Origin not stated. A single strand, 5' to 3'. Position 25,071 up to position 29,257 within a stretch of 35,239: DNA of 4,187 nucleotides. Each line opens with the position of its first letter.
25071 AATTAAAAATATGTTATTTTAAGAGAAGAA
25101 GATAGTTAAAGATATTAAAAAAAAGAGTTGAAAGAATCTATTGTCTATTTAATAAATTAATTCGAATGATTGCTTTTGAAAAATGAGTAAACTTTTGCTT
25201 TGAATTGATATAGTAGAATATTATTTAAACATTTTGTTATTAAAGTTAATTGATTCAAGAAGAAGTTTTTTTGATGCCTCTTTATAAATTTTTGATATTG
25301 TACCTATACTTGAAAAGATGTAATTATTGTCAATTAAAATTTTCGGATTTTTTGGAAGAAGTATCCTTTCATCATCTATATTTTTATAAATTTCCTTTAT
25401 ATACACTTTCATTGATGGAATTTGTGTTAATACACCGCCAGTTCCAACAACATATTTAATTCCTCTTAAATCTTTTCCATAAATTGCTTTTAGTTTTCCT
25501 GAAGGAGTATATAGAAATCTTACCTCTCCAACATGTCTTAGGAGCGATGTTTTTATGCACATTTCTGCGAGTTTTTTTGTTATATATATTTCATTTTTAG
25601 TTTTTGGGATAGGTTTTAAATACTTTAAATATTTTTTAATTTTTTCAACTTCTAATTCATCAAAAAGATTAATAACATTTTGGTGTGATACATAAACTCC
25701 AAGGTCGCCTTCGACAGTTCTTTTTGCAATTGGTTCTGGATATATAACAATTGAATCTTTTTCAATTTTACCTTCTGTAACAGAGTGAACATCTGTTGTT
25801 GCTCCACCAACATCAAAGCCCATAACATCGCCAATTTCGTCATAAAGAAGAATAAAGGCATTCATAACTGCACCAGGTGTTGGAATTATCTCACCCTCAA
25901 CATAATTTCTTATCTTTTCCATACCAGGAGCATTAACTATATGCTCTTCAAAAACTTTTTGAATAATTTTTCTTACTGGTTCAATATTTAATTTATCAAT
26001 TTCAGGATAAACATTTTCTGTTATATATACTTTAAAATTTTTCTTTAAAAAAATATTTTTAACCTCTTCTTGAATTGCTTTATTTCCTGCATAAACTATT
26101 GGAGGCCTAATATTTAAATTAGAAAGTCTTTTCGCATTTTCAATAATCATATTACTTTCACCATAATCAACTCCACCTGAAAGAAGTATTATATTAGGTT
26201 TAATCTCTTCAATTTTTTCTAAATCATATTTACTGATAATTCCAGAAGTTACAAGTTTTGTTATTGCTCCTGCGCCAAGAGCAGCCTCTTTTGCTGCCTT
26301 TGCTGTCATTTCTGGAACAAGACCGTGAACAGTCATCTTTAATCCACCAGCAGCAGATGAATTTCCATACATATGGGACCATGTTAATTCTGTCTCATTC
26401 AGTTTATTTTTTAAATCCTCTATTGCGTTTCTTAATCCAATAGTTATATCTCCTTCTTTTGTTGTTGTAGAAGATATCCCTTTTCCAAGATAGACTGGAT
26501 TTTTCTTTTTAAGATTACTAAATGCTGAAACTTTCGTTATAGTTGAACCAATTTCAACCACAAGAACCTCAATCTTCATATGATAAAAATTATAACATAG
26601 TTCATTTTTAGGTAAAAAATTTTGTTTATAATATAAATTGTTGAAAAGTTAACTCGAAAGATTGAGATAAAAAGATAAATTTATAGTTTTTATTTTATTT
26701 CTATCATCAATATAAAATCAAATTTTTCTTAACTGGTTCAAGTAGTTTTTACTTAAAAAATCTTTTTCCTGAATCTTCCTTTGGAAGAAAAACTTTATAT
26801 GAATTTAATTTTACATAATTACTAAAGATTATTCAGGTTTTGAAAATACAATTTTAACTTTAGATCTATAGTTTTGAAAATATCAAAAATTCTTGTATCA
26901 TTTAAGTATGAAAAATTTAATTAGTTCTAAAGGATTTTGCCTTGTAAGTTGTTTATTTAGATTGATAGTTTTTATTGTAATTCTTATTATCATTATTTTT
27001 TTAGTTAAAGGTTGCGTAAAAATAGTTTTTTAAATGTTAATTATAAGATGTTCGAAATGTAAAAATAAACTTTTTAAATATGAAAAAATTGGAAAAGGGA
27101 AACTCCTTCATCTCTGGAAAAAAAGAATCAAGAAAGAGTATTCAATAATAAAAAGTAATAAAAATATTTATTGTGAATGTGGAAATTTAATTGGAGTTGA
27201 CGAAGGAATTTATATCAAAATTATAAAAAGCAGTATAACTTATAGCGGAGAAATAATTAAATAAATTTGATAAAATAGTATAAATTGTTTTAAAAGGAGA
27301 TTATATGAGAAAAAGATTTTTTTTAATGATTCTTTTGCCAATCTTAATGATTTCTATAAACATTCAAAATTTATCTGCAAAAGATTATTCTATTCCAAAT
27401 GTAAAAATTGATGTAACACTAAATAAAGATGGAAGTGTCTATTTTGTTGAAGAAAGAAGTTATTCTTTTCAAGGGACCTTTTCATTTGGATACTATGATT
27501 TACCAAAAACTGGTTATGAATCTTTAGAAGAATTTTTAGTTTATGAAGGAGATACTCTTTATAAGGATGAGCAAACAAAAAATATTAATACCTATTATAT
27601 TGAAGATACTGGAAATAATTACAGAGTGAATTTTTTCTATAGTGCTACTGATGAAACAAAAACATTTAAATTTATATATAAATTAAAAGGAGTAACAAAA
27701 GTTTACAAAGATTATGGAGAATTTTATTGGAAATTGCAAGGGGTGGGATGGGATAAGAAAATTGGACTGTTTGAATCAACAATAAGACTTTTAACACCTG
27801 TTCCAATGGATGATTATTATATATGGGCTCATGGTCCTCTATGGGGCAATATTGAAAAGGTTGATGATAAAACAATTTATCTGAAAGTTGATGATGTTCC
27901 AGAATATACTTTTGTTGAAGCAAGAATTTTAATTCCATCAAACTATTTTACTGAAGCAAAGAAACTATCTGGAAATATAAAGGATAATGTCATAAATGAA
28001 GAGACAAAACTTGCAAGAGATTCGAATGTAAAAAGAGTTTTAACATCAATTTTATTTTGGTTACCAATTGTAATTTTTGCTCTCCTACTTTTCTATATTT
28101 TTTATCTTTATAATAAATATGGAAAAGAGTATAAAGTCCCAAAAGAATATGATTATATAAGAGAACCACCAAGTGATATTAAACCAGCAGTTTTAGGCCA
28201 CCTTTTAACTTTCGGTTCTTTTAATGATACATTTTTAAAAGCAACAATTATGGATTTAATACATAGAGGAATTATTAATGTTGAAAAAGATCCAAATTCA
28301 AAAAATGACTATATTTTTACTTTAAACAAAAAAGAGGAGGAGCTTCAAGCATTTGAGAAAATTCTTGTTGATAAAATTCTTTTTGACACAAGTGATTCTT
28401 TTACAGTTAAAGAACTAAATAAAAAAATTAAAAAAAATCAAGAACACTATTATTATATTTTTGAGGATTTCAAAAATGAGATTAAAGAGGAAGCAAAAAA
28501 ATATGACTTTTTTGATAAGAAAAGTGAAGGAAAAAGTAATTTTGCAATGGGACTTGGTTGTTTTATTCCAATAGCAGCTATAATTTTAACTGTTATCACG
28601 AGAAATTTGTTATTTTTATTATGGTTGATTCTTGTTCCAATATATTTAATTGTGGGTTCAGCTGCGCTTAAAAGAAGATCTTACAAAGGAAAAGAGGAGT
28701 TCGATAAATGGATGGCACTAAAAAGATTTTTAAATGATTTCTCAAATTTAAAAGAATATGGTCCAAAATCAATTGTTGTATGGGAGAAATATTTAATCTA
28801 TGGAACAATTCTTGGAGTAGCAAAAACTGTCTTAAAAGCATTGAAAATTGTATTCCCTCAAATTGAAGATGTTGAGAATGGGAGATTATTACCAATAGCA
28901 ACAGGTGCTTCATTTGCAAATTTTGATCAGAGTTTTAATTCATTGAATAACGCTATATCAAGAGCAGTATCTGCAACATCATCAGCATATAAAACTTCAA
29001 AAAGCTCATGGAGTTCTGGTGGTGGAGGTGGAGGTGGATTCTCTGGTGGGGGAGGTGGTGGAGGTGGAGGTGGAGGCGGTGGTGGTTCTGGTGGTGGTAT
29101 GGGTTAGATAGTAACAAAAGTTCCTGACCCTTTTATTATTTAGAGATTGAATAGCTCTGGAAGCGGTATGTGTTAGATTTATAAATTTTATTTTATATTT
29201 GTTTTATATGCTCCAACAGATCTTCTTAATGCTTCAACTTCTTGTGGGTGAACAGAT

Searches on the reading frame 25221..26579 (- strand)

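Call 3: search_protein_families(library=ncbifam, proteins=[window:25221-26579:-], max_evalue=0.01)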
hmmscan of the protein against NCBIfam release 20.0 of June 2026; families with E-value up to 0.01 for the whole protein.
window:25221-26579:- (452 aa): 3 families
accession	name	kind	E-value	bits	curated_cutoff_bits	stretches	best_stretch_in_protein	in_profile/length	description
NF040744.1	ornith_Or-4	equivalog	8e-182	604.8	600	1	3-444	1-447/448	GlmL-related ornithine degradation protein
NF040745.1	accessory_GlmL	equivalog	7.3e-128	427.2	475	1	5-443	1-456/459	methylaspartate mutase accessory protein GlmL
TIGR01319.1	glmL_fam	subfamily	3e-91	306.6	204.05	1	8-435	1-446/456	GlmL family protein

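Call 4: search_protein_families(library=pfam, proteins=[window:25221-26579:-], max_evalue=0.01)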
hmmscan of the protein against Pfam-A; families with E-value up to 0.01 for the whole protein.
window:25221-26579:- (452 aa): 2 families
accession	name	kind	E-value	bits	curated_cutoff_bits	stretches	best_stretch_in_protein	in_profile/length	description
PF13941.12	MutL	-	1.7e-155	518.7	27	1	5-442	1-448/450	MutL protein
PF01968.24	Hydantoinase_A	-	0.0065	16.2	22.9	0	244-274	71-103/291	Hydantoinase/oxoprolinase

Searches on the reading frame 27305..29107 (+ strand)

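Call 3: search_protein_families(library=ncbifam, proteins=[window:27305-29107:+], max_evalue=0.01)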
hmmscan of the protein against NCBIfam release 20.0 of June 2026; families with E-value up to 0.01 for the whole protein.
window:27305-29107:+ (600 aa): 0 families

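Call 4: search_protein_families(library=pfam, proteins=[window:27305-29107:+], max_evalue=0.01)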
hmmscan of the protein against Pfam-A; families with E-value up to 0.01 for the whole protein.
window:27305-29107:+ (600 aa): 2 families
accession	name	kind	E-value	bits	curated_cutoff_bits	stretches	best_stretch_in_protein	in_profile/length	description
PF20990.2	DUF2207_C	-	5.6e-46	157.7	33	1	283-513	3-247/247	Predicted membrane protein (DUF2207) C-terminal domain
PF09972.14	DUF2207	-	1.4e-23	84.4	24.4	1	29-210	1-172/172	Predicted membrane protein (DUF2207) N-terminal domain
